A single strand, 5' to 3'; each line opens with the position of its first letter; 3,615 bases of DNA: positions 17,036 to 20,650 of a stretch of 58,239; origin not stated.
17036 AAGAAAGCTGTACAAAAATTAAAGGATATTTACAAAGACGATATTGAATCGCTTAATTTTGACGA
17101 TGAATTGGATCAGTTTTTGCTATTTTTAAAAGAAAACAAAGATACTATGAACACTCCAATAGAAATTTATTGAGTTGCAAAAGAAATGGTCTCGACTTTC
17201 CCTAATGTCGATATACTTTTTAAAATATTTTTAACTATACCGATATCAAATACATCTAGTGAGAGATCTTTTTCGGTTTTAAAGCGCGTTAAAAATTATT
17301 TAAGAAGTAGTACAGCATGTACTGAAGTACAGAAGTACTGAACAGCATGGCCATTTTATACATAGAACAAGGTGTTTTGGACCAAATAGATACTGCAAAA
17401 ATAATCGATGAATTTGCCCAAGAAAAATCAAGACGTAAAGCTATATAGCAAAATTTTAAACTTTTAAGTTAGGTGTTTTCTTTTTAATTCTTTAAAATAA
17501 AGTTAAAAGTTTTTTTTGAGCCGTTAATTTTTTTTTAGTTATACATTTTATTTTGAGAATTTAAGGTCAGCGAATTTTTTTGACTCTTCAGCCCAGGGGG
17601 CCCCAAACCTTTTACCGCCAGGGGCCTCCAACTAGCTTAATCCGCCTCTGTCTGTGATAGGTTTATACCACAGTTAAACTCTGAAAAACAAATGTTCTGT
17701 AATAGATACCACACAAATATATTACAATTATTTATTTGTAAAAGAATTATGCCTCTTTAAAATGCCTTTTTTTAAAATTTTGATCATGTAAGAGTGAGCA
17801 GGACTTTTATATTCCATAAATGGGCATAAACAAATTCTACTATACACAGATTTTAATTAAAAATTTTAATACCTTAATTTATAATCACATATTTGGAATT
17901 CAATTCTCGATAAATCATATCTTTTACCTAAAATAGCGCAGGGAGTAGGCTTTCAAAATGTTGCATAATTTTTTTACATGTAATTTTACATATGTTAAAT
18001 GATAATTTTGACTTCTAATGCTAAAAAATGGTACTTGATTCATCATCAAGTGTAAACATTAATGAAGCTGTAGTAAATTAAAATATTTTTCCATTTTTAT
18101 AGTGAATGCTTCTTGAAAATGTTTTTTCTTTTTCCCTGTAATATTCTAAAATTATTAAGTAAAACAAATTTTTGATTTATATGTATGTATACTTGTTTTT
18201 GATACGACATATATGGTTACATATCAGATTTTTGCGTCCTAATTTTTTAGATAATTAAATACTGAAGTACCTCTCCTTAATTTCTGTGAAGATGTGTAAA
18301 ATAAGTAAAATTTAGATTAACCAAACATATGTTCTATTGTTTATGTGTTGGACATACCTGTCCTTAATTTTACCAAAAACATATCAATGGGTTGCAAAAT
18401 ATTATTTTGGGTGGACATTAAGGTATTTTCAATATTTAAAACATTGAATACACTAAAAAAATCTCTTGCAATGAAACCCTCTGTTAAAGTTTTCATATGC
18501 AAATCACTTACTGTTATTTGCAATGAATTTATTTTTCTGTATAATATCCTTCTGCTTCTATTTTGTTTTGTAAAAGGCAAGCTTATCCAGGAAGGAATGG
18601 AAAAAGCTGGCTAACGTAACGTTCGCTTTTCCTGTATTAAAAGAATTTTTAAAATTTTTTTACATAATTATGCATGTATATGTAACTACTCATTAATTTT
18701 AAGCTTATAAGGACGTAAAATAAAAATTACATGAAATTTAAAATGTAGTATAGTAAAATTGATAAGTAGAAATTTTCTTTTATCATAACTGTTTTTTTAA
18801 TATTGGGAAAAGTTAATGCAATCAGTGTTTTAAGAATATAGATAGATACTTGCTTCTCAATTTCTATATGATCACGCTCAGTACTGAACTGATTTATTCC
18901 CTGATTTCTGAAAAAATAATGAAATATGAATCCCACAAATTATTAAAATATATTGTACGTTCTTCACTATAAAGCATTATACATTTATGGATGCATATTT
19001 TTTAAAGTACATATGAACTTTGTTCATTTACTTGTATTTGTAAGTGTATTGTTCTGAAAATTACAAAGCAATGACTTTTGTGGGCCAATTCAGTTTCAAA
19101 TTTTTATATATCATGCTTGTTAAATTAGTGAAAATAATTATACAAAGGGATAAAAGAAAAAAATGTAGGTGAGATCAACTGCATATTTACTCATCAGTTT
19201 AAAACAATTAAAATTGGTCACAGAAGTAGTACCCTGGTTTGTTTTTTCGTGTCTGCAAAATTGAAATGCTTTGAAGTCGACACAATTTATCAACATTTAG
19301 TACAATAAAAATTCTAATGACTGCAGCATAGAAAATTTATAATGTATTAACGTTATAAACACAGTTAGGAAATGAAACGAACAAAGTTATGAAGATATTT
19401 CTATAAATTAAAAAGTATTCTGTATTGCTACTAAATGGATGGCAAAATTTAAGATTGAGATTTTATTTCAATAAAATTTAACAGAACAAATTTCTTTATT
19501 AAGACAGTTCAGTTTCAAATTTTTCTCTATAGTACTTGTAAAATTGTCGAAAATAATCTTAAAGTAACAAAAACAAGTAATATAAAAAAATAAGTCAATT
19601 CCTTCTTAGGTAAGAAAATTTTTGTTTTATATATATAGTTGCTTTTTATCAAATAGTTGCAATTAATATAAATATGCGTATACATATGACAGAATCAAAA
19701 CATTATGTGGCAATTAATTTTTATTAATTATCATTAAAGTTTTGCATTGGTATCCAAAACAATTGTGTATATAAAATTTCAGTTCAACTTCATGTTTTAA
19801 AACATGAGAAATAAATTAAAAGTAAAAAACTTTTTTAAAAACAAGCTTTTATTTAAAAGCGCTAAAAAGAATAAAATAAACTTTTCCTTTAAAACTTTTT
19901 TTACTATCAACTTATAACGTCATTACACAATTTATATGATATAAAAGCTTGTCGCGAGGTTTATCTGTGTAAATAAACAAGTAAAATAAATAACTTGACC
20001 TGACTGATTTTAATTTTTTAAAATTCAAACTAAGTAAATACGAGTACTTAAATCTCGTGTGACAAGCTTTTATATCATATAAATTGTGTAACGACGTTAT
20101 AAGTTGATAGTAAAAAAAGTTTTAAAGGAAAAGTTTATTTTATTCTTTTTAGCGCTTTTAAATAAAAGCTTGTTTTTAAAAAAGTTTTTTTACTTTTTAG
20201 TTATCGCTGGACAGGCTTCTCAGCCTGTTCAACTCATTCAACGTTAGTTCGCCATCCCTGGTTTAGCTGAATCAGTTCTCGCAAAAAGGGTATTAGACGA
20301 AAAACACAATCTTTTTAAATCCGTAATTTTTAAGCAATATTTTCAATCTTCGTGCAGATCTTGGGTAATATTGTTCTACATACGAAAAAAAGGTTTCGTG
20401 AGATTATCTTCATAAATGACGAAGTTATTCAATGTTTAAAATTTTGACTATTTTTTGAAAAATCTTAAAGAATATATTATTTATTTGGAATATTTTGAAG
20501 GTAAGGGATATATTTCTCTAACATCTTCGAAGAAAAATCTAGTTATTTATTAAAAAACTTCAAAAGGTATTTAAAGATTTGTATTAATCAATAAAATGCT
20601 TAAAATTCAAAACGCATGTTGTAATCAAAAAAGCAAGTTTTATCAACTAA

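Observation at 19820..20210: Near-perfect long inverted repeat (≈135-150 bp arms, 107-bp loop) in an AT-rich intergenic stretch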

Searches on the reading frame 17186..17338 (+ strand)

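Call 14: search_protein_families(library=pfam, proteins=[window:17186-17338:+], max_evalue=0.01)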
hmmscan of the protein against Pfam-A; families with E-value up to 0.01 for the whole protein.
seq(51 aa): 1 family
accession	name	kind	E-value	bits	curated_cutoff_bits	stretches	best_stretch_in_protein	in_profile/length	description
PF05699.19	Dimer_Tnp_hAT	-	1e-08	35.3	21.4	1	3-43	29-67/84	hAT family C-terminal dimerisation region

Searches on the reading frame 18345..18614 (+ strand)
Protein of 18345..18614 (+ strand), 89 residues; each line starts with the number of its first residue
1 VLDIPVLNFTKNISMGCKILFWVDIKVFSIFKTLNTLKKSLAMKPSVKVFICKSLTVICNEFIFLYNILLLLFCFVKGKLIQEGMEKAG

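Call 73: search_protein_families(library=pfam, proteins=[window:18345-18614:+], max_evalue=0.1)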
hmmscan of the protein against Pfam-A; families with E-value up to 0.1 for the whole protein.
window:18345-18614:+ (89 aa): 1 family
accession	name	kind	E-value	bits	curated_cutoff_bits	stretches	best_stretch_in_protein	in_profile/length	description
PF21562.3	Gp63_3rd_G7C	-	0.078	13.3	27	0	29-60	3-34/66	G7C, Tail fiber protein, domain 3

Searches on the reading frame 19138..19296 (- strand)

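Call 73: search_protein_families(library=pfam, proteins=[window:19138-19296:-], max_evalue=0.1)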
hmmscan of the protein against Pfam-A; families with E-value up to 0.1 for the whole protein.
window:19138-19296:- (52 aa): 1 family
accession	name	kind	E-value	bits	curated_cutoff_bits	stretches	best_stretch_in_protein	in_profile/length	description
PF13102.12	Phage_int_SAM_5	-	0.012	16.4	22.3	1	7-45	53-88/98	Phage integrase SAM-like domain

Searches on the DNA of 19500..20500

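Call 58: search_rna_families(source=window, start=19500, end=20500, threshold=evalue, max_evalue=1)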
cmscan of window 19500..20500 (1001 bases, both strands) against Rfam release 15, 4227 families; matches with E-value up to 1: 0.
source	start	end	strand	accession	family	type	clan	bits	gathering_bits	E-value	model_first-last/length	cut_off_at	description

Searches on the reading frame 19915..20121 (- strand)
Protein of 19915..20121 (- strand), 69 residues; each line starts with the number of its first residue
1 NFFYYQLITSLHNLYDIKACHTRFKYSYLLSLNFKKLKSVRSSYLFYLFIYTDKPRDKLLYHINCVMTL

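Call 57: search_protein_representatives(protein=window:19915-20121:-)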
Query: 69 residues. Proteins with E-value up to 0.001 (for the whole library): 1; up to 1e-10: 0; up to 1e-30: 0. The best 1 are listed.
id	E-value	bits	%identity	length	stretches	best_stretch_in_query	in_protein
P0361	1.5e-05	41.6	38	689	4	31-65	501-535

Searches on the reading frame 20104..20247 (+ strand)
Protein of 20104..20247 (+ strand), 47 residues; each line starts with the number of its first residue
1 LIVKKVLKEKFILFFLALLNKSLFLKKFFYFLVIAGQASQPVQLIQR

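Call 24: find_encoding_contigs(protein=window:20104-20247:+, flank=10000, max_places=10)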
Protein window:20104-20247:+ (47 aa): no gene with exactly this product is on record in the collection.
